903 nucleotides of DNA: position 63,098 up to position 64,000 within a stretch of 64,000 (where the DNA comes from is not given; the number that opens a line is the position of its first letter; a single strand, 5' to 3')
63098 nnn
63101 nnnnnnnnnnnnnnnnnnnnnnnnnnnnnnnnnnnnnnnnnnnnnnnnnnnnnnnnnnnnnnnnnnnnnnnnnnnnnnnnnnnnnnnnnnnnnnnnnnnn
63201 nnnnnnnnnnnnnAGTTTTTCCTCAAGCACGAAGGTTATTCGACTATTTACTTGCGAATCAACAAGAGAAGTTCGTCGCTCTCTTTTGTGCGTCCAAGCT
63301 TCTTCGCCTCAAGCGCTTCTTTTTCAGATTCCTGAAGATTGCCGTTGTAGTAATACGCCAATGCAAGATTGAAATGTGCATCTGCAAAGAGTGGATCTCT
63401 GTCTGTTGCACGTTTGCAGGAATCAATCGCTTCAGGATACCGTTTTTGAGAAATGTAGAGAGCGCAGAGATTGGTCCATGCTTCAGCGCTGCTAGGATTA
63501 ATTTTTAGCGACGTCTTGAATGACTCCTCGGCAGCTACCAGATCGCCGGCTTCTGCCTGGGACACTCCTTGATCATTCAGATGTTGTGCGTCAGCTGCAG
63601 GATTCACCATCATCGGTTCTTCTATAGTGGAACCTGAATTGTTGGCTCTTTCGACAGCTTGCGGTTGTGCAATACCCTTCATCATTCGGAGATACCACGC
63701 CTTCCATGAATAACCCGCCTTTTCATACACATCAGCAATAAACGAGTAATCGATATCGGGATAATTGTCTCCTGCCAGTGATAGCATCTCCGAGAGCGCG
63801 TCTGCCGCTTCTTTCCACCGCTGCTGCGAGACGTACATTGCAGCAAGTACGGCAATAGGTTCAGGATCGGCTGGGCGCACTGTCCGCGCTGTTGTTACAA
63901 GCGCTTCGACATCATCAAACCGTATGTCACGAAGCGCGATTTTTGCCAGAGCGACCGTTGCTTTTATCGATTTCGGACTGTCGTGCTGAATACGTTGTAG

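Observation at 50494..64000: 13.5 kb surface-structure locus: three fibre-like paralogs, an SLH anchor protein, an M23 hydrolase, a 1945 aa NHL propeller array and a TPR protein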

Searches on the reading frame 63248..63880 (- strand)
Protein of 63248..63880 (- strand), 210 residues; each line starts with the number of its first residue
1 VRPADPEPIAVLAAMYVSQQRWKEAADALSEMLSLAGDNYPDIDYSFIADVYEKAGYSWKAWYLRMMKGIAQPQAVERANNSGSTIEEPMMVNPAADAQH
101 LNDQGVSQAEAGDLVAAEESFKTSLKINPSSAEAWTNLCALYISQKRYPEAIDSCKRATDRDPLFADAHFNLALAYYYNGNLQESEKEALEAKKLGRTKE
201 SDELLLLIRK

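Call 4: search_protein_families(library=pfam, proteins=[window:63248-63880:-], max_evalue=0.01)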
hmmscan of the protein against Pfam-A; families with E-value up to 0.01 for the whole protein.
window:63248-63880:- (210 aa): 20 families
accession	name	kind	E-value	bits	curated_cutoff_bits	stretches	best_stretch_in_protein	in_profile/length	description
PF00515.34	TPR_1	-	4.1e-21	74.3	27.8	2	132-163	1-32/34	Tetratricopeptide repeat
PF07719.23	TPR_2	-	7.8e-20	69.7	27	2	132-163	1-32/34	Tetratricopeptide repeat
PF13432.12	TPR_16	-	1e-14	55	32.7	2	143-192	8-57/65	Tetratricopeptide repeat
PF14559.12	TPR_19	-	1.9e-14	54.1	25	2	110-163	3-56/68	Tetratricopeptide repeat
PF13414.12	TPR_11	-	2.3e-13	50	26.8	1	142-180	4-42/42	TPR repeat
PF13431.12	TPR_17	-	3.2e-11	43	24.4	2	155-186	2-33/34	Tetratricopeptide repeat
PF13428.12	TPR_14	-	1.4e-10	41.2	23.5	0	140-173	9-42/44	Tetratricopeptide repeat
PF13424.12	TPR_12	-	7.2e-10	39.4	30.1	0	131-160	2-31/77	Tetratricopeptide repeat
PF13176.12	TPR_7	-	1.1e-07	31.8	27.9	0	134-164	1-33/36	Tetratricopeptide repeat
PF23914.1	TPR_CcmH_CycH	-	1.3e-07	32.1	42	1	103-186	21-104/158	Cytochrome c-type biogenesis protein H TPR domain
PF13181.12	TPR_8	-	5.7e-07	29.6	25.7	0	132-163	1-32/34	Tetratricopeptide repeat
PF13371.12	TPR_9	-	1.6e-06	28.4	35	0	2-38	25-61/73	Tetratricopeptide repeat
PF13374.12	TPR_10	-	7.4e-05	23.1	27.5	0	171-192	7-28/42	Tetratricopeptide repeat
PF13174.12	TPR_6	-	0.00057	20.8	26.3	0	167-185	1-19/33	Tetratricopeptide repeat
PF12895.13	ANAPC3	-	0.00076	20.2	27.2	0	127-186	18-76/82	Anaphase-promoting complex, cyclosome, subunit 3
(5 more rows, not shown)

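Call 5: search_protein_families(library=ncbifam, proteins=[window:63248-63880:-], max_evalue=0.01)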
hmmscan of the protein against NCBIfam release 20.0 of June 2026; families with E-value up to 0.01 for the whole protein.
window:63248-63880:- (210 aa): 18 families
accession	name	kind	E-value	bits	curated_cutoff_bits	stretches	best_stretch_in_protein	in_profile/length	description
TIGR02917.1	PEP_TPR_lipo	equivalog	1.7e-10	39.4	312.2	0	156-205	46-95/899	XrtA/PEP-CTERM system TPR-repeat protein PrsT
NF040959.1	MamA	equivalog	8.6e-10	38.4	200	1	95-184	68-157/204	magnetosome protein MamA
TIGR02521.1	type_IV_pilW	equivalog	2.5e-08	33.8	154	1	99-158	136-195/234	type IV pilus biogenesis/stability protein PilW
NF008391.2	PRK11189.1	equivalog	1.1e-07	31.7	250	1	93-189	60-156/297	lipoprotein NlpI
NF033762.1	social_mot_Tgl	equivalog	2.5e-07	30.3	225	1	103-185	36-119/252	social motility TPR repeat lipoprotein Tgl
NF033920.0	C39_PA2778_fam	equivalog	9.9e-07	28.4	150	1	77-195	135-253/255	PA2778 family cysteine peptidase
TIGR02552.1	LcrH_SycD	equivalog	1e-06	28.5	104.8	1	101-191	21-111/136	SycD/LcrH family type III secretion system chaperone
NF008757.0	PRK11788.1-5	equivalog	1.2e-06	27.9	363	1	95-191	177-273/388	lipopolysaccharide assembly protein LapB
TIGR00540.1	TPR_hemY_coli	hypoth_equivalog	1.6e-06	27.1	142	1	2-61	322-378/385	heme biosynthesis-associated TPR protein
NF002725.1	PRK02603.1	equivalog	2.3e-05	24.5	143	1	101-193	38-133/173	photosystem I assembly protein Ycf3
NF008520.0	PRK11447.1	equivalog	6.3e-05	20.9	858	1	11-194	186-366/1157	cellulose synthase complex outer membrane protein BcsC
NF033758.1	gliding_GltE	equivalog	8.7e-05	21.7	225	1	105-195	229-319/411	adventurous gliding motility TPR repeat lipoprotein GltE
NF052415.1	T3SS_chap_SctY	equivalog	0.00031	21.2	70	0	124-185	32-96/106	type III secretion apparatus assembly chaperone SctY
NF008756.0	PRK11788.1-4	equivalog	0.0012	18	474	1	109-185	191-267/389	lipopolysaccharide assembly protein LapB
TIGR02795.1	tol_pal_ybgF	equivalog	0.004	17.8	90.1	0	141-193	11-66/119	tol-pal system protein YbgF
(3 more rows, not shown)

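Call 14: search_protein_families(library=phrogs, proteins=[window:63248-63880:-], max_evalue=0.01)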
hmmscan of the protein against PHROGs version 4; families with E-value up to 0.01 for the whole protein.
window:63248-63880:- (210 aa): 1 family
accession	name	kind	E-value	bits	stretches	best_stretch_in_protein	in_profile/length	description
phrog_7590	-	unknown function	1.2e-07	32.8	1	99-182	56-139/234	-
